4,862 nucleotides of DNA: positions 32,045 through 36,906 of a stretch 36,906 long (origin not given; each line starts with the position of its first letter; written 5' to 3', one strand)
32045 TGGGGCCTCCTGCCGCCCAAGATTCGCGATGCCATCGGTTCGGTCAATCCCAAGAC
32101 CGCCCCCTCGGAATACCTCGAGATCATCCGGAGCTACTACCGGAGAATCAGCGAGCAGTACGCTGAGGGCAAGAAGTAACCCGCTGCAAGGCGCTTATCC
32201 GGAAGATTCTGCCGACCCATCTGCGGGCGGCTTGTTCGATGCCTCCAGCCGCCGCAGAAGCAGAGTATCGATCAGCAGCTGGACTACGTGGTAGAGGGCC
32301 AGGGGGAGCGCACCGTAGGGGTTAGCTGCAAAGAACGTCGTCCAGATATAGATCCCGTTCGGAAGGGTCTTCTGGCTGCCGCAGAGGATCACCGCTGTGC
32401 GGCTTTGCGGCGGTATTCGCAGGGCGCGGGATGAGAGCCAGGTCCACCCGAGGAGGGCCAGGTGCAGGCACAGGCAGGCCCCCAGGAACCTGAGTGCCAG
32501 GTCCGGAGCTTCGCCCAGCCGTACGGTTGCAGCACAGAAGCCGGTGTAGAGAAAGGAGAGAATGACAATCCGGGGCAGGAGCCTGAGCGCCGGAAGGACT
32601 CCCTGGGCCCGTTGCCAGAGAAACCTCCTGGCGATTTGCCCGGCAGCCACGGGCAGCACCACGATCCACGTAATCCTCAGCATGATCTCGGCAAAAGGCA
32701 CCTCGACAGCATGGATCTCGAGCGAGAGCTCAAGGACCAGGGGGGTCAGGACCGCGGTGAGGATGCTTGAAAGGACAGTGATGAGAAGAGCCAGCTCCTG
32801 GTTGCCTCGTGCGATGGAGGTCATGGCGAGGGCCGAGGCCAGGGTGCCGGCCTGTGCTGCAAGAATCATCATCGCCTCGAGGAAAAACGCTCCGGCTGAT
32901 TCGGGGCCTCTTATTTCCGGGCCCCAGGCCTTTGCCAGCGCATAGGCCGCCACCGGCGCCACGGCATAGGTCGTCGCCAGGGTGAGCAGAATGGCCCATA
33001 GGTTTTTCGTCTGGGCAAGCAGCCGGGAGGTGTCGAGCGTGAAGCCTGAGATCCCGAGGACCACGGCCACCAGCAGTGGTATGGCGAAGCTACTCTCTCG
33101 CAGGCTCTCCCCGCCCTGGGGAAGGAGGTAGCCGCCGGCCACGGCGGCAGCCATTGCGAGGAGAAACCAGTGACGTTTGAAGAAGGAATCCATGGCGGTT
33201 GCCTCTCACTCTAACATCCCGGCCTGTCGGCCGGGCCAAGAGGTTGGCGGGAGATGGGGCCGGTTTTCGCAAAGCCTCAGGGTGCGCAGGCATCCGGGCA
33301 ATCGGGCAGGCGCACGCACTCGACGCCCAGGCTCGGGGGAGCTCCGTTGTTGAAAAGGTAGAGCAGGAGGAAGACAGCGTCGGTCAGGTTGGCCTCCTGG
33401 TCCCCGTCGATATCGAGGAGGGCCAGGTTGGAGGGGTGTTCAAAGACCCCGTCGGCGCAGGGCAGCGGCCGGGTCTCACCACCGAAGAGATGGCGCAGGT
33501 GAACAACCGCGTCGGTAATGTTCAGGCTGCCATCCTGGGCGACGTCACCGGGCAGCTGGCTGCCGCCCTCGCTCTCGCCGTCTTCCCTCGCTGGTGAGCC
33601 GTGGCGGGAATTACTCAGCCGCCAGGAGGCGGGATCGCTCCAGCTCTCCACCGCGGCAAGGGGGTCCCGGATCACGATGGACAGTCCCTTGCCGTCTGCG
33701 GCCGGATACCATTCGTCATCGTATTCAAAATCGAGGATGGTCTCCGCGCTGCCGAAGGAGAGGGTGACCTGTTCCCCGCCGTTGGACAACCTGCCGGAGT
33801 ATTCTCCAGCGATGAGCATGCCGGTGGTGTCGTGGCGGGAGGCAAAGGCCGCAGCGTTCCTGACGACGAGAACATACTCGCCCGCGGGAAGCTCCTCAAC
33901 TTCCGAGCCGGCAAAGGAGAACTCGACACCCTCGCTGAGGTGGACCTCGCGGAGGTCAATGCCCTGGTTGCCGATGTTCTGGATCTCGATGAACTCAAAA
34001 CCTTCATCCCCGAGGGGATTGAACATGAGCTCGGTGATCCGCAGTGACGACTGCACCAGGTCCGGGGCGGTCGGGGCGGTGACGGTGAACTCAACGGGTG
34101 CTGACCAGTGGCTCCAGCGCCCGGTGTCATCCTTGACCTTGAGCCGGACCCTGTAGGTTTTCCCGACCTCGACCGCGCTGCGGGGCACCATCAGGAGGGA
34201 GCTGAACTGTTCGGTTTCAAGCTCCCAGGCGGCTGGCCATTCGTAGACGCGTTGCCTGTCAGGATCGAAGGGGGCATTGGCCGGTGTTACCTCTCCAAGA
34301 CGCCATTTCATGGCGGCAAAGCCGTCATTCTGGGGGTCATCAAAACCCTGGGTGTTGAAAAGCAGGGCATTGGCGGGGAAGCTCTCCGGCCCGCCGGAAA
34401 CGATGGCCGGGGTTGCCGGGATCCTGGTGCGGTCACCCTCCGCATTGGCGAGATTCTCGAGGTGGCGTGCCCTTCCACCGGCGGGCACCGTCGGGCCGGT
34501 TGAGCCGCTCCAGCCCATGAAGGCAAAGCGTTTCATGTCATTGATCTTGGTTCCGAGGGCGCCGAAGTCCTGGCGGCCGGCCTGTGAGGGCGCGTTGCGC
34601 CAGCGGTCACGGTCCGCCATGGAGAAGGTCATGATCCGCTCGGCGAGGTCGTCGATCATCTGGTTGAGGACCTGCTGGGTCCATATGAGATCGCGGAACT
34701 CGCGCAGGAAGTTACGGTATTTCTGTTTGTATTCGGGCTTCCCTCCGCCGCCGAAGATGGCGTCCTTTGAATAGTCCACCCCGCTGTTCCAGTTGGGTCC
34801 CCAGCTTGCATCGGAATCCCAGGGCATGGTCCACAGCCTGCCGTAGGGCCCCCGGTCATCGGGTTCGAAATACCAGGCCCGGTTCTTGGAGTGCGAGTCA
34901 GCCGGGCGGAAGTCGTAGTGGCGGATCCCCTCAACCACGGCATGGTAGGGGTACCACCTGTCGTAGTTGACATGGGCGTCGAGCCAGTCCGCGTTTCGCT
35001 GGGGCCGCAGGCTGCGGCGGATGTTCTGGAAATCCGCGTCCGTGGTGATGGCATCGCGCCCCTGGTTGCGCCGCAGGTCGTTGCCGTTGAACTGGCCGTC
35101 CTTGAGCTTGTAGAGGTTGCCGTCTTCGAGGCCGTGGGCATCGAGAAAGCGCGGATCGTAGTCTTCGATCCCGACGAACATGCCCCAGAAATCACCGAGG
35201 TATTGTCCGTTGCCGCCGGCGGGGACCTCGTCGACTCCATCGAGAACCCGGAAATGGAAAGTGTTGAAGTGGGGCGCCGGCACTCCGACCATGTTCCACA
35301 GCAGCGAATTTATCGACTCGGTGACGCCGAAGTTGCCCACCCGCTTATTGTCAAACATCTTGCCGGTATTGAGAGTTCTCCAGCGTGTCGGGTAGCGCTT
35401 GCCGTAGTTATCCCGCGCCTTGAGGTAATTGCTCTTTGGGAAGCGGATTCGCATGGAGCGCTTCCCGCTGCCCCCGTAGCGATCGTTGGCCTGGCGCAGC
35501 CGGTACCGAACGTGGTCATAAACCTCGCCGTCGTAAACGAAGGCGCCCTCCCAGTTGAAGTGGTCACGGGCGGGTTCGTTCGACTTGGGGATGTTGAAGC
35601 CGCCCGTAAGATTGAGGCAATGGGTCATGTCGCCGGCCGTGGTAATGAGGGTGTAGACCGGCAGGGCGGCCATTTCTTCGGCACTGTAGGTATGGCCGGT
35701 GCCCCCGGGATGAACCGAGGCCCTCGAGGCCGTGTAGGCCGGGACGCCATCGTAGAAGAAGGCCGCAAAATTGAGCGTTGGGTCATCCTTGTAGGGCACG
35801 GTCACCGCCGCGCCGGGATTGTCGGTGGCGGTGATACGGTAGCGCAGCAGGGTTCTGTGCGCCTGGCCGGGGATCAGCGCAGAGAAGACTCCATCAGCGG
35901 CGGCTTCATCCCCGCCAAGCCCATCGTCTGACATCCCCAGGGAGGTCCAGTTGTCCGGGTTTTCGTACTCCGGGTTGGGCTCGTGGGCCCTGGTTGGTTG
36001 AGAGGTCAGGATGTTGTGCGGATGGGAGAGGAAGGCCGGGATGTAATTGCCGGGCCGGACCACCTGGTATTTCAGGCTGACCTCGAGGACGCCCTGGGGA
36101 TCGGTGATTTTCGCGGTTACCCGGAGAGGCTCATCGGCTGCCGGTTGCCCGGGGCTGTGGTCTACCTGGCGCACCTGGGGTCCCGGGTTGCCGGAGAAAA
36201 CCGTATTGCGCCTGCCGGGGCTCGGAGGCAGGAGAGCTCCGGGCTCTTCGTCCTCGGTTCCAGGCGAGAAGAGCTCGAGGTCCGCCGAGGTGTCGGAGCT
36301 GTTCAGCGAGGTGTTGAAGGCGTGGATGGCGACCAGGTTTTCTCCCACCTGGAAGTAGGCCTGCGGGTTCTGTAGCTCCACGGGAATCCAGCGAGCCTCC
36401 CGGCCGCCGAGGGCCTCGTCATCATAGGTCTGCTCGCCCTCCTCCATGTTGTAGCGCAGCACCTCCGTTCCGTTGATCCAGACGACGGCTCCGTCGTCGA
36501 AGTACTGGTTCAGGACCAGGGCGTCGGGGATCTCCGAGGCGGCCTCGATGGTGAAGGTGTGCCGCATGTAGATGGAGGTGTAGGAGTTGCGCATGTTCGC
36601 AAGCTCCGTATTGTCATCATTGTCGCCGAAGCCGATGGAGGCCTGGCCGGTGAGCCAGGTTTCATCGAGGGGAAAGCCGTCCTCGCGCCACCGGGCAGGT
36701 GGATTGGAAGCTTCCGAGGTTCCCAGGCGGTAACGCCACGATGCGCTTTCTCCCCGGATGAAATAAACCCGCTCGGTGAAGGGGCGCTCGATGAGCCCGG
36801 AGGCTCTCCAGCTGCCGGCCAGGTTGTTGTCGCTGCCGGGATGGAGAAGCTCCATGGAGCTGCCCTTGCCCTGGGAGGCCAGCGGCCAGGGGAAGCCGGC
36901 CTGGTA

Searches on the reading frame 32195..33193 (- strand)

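Call 22: search_protein_families(library=pfam, proteins=[window:32195-33193:-], max_evalue=0.001)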
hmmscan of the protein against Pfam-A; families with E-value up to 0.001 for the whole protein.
window:32195-33193:- (332 aa): 2 families
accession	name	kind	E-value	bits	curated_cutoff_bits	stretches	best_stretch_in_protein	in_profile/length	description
PF13593.11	SBF_like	-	2e-47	162.5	25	1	8-317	1-312/313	SBF-like CPA transporter family (DUF4137)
PF01758.21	SBF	-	2.4e-22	80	24.3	1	41-221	3-177/191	Sodium Bile acid symporter family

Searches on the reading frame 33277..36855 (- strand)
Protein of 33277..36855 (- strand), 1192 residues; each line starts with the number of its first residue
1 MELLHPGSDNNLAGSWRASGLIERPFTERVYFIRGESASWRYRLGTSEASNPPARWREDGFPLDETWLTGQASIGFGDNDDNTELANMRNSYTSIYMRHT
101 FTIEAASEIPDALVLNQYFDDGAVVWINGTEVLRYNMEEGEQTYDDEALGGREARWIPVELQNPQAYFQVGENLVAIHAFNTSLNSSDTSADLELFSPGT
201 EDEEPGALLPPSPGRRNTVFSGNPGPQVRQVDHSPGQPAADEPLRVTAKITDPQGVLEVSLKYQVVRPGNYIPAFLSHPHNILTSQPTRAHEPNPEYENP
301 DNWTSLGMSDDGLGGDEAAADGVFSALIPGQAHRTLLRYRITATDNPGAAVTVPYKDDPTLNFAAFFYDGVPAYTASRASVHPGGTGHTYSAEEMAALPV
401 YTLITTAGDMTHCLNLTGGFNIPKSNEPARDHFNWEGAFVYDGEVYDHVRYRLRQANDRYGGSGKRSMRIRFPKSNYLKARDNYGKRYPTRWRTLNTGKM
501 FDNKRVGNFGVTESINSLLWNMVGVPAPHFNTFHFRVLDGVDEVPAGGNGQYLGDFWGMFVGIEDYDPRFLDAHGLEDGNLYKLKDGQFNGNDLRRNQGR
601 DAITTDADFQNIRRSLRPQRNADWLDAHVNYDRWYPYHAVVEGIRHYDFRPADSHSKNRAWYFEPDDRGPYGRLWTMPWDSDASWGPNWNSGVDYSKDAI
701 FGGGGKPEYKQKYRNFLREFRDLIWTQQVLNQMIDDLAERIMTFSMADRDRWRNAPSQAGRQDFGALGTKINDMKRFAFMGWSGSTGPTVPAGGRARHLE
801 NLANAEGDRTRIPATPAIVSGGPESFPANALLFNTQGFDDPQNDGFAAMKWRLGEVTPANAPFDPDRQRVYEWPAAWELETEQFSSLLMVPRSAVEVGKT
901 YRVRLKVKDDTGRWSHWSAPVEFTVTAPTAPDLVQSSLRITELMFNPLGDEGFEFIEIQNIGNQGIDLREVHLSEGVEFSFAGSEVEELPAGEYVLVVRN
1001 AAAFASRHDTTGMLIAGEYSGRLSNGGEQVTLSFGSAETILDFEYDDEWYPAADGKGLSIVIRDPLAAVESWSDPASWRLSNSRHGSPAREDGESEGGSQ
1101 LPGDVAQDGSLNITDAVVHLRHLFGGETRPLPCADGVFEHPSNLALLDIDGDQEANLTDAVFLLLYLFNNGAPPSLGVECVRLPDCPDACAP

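Call 22: search_protein_families(library=pfam, proteins=[window:33277-36855:-], max_evalue=0.001)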
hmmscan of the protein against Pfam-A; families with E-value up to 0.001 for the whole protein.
window:33277-36855:- (1192 aa): 3 families
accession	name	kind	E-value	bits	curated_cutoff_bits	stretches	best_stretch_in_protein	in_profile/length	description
PF08757.17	CotH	-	5.5e-12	46.3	23.8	1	519-755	57-298/322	CotH kinase protein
PF00932.25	LTD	-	2.2e-08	34.9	34.3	1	936-1033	6-95/109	Lamin Tail Domain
PF00404.24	Dockerin_1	-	0.00085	19.9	22.9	0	1102-1165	1-54/57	Dockerin type I domain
